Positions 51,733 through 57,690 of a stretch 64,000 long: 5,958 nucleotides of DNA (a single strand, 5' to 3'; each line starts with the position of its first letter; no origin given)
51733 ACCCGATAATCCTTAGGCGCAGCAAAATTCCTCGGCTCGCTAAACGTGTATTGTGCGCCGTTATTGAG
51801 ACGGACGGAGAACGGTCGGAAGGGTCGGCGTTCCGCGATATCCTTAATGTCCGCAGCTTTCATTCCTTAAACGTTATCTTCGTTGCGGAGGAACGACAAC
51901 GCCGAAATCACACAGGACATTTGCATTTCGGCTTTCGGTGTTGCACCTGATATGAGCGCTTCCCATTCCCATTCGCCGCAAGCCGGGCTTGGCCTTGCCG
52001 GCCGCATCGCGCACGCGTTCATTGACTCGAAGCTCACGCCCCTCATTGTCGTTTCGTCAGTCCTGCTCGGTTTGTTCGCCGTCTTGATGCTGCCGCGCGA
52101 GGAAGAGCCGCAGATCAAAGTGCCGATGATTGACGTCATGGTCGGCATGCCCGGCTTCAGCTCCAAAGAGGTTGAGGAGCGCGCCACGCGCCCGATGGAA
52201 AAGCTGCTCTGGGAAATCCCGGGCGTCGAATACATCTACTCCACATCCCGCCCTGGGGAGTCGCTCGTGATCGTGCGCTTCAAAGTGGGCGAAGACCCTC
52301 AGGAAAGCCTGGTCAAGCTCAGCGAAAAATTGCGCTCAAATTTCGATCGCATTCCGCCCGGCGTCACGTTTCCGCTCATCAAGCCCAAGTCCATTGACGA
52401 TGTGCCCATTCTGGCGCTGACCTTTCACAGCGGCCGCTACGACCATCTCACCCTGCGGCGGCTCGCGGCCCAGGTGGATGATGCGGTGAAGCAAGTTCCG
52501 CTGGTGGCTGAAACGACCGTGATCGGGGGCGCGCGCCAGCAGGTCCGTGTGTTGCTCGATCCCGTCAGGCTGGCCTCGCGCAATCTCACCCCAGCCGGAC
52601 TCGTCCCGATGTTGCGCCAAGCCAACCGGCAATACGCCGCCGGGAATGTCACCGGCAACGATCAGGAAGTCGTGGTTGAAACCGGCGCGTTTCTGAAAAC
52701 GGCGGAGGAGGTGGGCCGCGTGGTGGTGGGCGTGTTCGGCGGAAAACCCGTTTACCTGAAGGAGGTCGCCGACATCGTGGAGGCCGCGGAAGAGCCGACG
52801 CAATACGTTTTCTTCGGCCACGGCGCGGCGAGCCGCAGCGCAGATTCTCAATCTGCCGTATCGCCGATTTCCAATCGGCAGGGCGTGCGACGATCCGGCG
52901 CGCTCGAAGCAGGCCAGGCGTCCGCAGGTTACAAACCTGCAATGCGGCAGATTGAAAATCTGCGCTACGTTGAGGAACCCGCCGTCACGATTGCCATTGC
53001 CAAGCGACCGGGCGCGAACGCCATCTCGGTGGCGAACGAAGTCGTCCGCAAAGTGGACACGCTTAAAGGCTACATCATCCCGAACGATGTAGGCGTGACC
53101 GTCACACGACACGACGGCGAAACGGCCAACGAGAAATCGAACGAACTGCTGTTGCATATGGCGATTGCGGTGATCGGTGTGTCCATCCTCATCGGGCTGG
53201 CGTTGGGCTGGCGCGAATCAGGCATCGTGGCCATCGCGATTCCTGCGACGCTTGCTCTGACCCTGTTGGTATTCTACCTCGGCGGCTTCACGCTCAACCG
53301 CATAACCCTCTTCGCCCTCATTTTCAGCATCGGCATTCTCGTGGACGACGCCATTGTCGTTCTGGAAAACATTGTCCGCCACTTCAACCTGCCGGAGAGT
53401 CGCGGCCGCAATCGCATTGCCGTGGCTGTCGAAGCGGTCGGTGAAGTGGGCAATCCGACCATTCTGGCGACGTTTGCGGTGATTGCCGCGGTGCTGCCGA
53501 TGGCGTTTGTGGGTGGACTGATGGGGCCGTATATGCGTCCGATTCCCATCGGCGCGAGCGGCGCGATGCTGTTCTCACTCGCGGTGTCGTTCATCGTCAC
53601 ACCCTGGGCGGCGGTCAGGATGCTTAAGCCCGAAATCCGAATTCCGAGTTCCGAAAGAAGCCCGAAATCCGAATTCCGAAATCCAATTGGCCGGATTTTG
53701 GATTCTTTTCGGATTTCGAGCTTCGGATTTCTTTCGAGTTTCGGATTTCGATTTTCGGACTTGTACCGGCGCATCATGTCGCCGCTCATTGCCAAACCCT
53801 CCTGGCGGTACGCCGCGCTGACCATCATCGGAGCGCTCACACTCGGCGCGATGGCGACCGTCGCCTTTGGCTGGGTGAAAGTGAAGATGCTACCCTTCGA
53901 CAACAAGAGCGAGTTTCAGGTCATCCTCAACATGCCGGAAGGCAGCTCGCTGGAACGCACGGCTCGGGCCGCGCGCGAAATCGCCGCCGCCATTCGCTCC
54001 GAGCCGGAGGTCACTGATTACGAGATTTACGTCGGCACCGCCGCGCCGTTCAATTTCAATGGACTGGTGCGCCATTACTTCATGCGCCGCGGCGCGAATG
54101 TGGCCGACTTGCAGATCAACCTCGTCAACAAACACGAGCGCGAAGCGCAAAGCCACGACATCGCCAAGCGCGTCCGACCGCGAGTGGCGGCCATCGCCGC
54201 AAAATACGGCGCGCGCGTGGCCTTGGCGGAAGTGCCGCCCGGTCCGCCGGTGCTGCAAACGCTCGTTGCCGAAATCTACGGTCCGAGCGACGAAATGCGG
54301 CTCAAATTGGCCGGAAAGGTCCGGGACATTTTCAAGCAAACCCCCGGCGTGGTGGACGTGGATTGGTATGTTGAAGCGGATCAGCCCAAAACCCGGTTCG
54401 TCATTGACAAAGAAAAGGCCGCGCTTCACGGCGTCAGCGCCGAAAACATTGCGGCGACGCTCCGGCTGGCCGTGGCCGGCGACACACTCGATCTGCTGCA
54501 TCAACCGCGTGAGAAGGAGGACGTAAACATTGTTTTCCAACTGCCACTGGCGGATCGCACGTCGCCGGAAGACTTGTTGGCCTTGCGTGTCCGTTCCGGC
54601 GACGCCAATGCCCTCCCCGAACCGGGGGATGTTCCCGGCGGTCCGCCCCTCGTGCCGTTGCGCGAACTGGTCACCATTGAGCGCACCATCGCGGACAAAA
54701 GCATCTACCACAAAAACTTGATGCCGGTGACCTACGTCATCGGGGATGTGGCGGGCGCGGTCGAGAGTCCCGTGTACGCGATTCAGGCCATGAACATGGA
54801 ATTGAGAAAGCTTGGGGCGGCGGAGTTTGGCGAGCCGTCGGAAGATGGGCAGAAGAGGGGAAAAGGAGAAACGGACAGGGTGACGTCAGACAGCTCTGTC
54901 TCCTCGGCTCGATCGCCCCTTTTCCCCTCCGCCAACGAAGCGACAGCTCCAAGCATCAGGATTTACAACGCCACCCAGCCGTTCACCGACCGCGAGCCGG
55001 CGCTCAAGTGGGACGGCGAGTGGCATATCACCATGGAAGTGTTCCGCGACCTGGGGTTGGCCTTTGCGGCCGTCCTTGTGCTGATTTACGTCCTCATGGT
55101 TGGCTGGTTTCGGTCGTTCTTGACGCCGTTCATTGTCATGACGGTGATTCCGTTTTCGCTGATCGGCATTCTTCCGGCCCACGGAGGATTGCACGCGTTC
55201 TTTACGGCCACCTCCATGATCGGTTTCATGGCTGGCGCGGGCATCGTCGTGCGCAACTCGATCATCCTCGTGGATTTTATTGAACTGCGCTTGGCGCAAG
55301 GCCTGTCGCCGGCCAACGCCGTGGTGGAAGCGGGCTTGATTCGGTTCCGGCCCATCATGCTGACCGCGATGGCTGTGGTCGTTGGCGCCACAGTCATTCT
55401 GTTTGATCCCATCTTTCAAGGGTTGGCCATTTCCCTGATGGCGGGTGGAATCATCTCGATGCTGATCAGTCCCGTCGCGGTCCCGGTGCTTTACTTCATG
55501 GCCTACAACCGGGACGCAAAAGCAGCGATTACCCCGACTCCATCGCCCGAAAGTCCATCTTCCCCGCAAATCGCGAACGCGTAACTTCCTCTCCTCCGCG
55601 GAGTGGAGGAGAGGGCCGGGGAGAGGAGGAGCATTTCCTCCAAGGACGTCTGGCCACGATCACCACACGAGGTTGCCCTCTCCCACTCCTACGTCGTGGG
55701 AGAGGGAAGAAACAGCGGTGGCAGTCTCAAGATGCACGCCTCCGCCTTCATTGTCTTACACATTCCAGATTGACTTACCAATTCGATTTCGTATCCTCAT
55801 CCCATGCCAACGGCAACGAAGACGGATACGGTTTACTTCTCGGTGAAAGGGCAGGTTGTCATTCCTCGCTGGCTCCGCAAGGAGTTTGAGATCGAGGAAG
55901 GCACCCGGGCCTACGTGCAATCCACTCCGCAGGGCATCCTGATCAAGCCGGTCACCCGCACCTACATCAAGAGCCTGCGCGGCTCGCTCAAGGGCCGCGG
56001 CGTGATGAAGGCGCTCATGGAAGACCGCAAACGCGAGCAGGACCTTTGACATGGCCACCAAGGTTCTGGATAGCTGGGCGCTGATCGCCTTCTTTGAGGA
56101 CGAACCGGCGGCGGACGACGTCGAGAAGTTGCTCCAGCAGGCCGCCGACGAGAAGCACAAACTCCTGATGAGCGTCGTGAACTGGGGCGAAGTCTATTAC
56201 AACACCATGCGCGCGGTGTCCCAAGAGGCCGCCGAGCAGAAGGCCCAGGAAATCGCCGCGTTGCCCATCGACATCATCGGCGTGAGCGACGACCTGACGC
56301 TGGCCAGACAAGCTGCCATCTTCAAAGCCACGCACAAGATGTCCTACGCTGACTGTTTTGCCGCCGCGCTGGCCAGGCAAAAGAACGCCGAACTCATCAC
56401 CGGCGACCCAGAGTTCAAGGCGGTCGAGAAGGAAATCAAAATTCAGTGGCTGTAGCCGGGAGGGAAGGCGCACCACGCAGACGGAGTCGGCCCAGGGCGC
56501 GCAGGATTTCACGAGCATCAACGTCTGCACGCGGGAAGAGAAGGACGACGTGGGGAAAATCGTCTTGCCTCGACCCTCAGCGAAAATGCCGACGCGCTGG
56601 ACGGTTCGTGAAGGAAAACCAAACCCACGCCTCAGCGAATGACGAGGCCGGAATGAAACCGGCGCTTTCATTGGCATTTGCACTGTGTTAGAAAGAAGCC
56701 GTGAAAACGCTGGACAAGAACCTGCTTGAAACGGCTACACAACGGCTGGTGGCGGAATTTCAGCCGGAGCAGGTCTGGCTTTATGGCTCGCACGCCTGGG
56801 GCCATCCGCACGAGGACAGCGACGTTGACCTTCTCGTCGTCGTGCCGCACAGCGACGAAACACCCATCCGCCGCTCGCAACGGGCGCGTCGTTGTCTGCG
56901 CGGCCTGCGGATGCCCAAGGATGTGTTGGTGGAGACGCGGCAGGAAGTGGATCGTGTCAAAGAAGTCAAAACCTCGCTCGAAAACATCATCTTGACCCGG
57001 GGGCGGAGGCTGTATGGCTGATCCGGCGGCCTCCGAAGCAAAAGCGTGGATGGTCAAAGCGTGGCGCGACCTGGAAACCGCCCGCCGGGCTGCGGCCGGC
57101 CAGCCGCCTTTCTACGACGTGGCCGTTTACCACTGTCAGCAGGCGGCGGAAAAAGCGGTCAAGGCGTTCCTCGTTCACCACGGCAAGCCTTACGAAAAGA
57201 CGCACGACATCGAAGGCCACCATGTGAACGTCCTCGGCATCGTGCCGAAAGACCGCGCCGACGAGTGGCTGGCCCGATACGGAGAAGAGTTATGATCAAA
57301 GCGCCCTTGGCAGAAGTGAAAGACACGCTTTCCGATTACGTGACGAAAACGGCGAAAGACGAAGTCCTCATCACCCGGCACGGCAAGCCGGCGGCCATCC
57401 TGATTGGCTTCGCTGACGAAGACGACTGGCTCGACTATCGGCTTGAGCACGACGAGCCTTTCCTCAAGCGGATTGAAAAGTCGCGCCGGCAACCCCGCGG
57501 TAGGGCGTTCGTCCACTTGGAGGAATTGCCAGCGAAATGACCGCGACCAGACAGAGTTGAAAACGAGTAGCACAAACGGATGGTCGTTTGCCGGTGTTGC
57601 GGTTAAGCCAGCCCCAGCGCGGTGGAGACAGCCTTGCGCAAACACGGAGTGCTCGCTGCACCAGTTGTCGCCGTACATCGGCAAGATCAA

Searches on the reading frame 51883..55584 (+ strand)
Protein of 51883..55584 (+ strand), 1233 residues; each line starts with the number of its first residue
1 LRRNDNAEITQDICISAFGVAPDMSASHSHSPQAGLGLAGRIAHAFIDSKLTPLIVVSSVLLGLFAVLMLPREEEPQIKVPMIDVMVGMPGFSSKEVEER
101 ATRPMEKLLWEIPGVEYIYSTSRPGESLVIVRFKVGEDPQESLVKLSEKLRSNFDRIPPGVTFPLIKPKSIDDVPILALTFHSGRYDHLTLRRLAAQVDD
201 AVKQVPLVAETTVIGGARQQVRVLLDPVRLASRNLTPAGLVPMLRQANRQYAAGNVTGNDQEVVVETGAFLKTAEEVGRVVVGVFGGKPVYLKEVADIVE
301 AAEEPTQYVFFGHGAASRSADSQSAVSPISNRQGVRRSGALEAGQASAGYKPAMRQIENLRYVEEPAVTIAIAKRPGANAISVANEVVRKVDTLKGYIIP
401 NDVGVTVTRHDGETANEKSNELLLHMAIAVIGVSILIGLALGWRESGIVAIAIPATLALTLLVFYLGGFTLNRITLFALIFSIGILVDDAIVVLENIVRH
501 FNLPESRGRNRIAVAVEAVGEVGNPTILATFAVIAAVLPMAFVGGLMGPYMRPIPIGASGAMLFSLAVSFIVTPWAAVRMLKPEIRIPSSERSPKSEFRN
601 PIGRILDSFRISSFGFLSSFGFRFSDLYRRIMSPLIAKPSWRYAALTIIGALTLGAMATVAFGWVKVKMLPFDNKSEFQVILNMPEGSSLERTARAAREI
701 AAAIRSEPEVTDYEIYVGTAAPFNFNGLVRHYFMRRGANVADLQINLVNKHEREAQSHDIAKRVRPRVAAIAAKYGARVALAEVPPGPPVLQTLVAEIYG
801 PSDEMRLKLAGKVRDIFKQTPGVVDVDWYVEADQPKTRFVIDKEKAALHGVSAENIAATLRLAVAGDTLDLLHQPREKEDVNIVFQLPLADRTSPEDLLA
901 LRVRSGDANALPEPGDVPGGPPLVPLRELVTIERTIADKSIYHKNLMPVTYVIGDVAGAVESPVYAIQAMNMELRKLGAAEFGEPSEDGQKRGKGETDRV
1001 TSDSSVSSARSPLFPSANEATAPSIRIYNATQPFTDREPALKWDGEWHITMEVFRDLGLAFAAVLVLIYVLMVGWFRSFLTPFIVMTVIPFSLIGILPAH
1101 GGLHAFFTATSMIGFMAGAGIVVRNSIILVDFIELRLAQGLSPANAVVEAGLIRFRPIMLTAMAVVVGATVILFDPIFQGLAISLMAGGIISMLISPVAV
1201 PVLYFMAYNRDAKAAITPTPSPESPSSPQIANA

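Call 82: search_protein_families(library=pfam, proteins=[window:51883-55584:+], max_evalue=0.01)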
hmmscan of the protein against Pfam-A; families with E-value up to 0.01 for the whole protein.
window:51883-55584:+ (1233 aa): 2 families
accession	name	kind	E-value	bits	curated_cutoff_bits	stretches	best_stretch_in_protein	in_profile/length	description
PF00873.25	ACR_tran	-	1.7e-149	499.9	28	3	362-966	274-831/1021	AcrB/AcrD/AcrF family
PF02355.23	SecD_SecF_C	-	0.001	19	20.5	1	419-545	30-154/189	Protein export membrane protein SecD/SecF, C-terminal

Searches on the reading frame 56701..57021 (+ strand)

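Call 45: search_protein_families(library=pfam, proteins=[window:56701-57021:+], max_evalue=0.01)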
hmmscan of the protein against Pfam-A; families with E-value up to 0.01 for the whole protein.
window:56701-57021:+ (106 aa): 5 families
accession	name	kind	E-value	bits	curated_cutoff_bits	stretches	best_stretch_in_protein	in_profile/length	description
PF01909.29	NTP_transf_2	-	1.2e-08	35.7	21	1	15-87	7-81/93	Nucleotidyltransferase domain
PF18765.7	Polbeta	-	3e-07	30.9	26.9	1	16-105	7-88/93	Polymerase beta, Nucleotidyltransferase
PF22600.2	MTPAP-like_central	-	0.00059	20.4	27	1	14-78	31-89/139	Poly(A) RNA polymerase, mitochondrial-like, central palm domain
PF10620.15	MdcG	-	0.0047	17.3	26.5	1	24-82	30-93/121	Phosphoribosyl-dephospho-CoA transferase MdcG C-terminal domain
PF10127.15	RlaP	-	0.0049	17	23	1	28-57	26-55/249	RNA repair pathway DNA polymerase beta family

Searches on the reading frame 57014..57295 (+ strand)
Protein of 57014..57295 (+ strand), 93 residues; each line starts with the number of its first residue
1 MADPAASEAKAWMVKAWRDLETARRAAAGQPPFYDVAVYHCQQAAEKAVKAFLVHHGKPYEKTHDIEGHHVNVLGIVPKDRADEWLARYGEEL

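Call 45: search_protein_families(library=pfam, proteins=[window:57014-57295:+], max_evalue=0.01)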
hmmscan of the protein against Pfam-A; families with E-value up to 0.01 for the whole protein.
window:57014-57295:+ (93 aa): 2 families
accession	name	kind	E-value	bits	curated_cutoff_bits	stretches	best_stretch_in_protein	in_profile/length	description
PF05168.19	HEPN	-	3.6e-16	59.8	22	1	9-68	1-58/117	HEPN domain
PF14043.11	WVELL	-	0.00081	19.6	27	1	7-59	20-64/74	WVELL protein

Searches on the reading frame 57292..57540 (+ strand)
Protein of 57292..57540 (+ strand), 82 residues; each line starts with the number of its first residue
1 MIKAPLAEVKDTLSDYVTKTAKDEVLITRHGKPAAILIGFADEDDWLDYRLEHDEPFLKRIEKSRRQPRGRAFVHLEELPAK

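Call 82: search_protein_families(library=pfam, proteins=[window:57292-57540:+], max_evalue=0.01)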
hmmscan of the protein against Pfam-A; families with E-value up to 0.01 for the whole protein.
window:57292-57540:+ (82 aa): 1 family
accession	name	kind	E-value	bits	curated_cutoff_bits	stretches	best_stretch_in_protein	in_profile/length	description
PF02604.26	PhdYeFM_antitox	-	5.3e-09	36.2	29.8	1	1-48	1-50/74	Antitoxin Phd_YefM, type II toxin-antitoxin system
